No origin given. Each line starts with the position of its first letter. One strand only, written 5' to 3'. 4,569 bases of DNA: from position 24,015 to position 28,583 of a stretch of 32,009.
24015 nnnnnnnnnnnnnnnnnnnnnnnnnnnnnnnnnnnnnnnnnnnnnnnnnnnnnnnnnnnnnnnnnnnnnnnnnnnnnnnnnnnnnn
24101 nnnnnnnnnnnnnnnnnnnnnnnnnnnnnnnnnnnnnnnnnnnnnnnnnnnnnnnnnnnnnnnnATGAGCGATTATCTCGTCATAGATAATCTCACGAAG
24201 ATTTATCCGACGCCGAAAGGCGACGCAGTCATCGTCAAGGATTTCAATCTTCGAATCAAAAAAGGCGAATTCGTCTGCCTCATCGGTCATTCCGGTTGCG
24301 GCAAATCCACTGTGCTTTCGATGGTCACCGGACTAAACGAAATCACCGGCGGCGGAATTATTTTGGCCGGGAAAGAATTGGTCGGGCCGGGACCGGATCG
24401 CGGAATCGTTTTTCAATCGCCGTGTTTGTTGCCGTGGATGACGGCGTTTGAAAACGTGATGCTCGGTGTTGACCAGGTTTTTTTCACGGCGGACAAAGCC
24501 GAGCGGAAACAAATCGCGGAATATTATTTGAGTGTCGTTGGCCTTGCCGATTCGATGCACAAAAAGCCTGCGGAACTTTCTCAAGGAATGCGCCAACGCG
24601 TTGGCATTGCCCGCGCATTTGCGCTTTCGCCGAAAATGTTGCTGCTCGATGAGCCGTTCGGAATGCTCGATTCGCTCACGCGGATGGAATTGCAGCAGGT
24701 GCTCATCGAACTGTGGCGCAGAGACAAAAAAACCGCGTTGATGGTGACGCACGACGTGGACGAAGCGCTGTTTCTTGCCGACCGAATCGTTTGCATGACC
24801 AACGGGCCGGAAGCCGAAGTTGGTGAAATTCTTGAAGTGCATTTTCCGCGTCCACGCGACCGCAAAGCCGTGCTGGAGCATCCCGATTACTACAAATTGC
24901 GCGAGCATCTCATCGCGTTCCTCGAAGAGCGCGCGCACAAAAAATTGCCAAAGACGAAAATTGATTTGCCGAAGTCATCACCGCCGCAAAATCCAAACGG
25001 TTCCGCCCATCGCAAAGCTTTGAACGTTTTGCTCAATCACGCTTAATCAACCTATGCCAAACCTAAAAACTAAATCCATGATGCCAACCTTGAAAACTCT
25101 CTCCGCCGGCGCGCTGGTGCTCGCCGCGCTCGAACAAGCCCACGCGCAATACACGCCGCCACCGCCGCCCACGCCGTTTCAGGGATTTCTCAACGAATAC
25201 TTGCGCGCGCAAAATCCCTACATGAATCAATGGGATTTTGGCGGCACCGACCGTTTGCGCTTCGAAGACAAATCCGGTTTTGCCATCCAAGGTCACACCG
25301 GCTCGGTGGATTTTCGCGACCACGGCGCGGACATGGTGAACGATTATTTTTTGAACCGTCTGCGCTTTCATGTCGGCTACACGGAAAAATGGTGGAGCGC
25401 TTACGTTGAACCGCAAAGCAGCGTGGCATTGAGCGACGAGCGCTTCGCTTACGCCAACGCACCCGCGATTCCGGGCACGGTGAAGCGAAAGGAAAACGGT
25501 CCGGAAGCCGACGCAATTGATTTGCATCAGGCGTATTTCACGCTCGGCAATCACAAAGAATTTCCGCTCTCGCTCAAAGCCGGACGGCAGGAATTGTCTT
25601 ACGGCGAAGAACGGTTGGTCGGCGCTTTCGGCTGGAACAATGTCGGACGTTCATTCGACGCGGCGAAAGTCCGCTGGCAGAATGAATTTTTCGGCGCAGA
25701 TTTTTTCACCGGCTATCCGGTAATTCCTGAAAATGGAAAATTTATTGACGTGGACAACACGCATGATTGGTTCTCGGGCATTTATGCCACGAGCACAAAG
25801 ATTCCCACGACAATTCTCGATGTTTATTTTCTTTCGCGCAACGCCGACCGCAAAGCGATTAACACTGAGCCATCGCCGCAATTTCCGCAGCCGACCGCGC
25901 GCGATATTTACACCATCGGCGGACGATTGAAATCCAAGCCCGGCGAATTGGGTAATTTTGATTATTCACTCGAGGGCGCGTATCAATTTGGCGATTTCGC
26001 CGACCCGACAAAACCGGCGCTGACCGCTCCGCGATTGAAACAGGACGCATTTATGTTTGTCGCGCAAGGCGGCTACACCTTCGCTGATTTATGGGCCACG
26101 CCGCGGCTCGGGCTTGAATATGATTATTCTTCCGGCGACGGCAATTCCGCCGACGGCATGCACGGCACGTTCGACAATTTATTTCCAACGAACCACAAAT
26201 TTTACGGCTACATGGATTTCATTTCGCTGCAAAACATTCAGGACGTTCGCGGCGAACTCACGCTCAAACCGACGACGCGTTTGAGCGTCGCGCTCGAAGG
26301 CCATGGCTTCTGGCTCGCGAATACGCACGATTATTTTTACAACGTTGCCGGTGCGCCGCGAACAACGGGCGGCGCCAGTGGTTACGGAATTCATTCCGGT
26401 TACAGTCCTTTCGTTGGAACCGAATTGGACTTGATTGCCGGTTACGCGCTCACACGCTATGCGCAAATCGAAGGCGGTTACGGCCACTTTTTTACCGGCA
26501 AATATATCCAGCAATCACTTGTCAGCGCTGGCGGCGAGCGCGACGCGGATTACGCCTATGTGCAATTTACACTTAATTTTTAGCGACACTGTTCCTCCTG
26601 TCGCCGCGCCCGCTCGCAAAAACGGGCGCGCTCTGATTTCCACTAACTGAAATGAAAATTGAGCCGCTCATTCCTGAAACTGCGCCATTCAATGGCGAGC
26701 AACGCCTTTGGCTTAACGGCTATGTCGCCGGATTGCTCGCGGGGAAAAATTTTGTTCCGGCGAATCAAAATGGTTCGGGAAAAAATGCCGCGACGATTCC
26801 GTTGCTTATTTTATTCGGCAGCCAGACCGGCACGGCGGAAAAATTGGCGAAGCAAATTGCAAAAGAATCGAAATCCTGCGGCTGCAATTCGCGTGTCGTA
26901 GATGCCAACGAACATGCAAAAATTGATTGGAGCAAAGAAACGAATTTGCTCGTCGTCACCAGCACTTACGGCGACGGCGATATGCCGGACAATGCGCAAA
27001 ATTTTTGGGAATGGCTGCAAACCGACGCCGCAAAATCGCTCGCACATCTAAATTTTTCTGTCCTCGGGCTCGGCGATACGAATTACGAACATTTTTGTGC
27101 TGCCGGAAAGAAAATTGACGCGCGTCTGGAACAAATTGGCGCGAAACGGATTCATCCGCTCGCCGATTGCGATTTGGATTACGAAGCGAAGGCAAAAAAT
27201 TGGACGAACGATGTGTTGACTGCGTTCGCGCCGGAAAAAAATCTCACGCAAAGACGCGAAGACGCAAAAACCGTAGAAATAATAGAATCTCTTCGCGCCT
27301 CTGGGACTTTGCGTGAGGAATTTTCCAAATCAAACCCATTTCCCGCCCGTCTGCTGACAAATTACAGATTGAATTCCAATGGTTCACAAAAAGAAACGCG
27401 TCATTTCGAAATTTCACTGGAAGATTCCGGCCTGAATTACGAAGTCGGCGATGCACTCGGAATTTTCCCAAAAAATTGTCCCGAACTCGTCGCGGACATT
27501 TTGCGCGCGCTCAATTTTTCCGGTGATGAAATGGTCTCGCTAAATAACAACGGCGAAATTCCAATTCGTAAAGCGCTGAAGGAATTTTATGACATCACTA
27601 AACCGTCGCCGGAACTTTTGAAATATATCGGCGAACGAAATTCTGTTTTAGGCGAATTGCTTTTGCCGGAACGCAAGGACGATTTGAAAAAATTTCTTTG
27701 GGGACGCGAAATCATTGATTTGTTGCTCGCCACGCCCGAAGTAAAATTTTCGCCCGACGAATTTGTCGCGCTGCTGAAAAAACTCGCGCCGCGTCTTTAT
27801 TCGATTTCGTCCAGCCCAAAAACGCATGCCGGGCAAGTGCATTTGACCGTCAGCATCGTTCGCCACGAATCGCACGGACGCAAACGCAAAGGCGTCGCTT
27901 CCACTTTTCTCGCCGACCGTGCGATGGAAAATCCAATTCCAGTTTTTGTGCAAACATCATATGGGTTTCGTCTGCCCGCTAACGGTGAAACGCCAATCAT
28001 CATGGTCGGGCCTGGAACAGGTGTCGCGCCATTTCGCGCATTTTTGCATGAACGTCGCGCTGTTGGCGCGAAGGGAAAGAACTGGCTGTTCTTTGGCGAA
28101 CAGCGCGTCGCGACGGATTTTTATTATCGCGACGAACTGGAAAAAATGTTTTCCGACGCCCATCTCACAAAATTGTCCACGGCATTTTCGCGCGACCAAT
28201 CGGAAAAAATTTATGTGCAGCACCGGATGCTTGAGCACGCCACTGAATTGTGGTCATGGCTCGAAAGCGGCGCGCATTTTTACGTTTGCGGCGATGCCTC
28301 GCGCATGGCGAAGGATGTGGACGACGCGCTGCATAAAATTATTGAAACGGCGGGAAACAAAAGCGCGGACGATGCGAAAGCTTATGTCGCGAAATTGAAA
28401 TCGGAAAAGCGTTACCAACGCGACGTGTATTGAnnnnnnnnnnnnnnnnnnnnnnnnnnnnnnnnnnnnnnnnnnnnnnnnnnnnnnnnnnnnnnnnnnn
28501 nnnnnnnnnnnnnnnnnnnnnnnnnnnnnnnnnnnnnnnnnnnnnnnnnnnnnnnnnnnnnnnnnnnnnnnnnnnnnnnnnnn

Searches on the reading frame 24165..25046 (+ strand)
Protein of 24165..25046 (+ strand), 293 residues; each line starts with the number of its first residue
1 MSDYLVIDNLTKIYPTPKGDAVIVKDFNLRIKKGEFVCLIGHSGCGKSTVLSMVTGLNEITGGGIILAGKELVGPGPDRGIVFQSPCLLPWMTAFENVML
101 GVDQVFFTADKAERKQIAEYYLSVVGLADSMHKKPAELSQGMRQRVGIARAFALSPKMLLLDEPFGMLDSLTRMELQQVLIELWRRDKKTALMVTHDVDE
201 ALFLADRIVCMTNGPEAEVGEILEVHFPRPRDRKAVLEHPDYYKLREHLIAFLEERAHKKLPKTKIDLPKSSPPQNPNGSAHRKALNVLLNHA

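Call 14: search_protein_families(library=pfam, proteins=[window:24165-25046:+], max_evalue=0.001)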
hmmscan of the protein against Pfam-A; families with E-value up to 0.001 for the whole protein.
window:24165-25046:+ (293 aa): 2 families
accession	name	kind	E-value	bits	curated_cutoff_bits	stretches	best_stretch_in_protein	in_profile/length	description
PF00005.33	ABC_tran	-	5e-30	105.3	25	1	25-165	2-136/137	ABC transporter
PF13401.12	AAA_22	-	0.00032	21.4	27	1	34-163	5-92/130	AAA domain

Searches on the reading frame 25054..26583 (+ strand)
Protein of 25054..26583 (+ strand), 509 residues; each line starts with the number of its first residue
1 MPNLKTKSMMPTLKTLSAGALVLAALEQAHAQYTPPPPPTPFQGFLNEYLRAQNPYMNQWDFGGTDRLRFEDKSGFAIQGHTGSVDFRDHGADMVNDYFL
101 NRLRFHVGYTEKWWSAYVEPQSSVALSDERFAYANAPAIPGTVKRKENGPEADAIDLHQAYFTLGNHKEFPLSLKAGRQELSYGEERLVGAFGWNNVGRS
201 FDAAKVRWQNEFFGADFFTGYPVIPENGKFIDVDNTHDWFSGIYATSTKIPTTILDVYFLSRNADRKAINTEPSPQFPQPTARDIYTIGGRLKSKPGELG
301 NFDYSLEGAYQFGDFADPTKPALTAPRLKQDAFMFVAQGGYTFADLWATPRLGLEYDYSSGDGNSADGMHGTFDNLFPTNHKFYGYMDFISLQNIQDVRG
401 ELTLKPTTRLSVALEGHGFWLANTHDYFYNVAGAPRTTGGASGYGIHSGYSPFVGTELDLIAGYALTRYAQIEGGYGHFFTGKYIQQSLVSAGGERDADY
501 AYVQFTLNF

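Call 14: search_protein_families(library=pfam, proteins=[window:25054-26583:+], max_evalue=0.001)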
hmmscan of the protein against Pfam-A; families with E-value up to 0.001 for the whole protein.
window:25054-26583:+ (509 aa): 1 family
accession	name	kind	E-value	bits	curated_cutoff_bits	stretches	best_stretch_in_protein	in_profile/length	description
PF13372.12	Alginate_exp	-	1.8e-62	211.9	25.2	1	94-493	27-389/395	Alginate export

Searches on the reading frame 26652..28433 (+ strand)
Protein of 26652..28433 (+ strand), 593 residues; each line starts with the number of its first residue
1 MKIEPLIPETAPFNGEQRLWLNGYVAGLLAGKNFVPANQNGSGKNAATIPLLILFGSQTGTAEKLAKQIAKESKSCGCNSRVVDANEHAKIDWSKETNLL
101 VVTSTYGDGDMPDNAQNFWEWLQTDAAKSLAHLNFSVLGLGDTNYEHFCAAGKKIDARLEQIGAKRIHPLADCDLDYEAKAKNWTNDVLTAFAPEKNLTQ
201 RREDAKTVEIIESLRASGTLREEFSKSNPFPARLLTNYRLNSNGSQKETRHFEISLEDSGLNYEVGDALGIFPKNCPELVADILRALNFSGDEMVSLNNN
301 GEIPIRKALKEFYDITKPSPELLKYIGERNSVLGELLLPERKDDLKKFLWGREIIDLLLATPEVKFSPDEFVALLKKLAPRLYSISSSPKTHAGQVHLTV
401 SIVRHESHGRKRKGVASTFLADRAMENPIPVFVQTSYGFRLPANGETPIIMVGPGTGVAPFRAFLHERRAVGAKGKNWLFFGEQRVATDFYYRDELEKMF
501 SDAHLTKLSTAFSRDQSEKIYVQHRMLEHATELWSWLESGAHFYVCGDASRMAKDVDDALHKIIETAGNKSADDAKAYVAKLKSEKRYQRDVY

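Call 15: search_protein_families(library=pfam, proteins=[window:26652-28433:+], max_evalue=0.001)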
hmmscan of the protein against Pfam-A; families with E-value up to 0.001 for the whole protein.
window:26652-28433:+ (593 aa): 4 families
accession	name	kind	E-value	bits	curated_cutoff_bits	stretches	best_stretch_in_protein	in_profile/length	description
PF00258.30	Flavodoxin_1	-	1.1e-36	126.5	25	1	53-178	1-137/143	Flavodoxin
PF00667.26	FAD_binding_1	-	5.4e-36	124.7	32.3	1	223-419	2-222/222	FAD binding domain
PF00175.26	NAD_binding_1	-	4.7e-17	63.1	22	1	451-557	1-108/109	Oxidoreductase NAD-binding domain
PF12724.12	Flavodoxin_5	-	4.5e-05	24.2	27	1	52-125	1-72/145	Flavodoxin domain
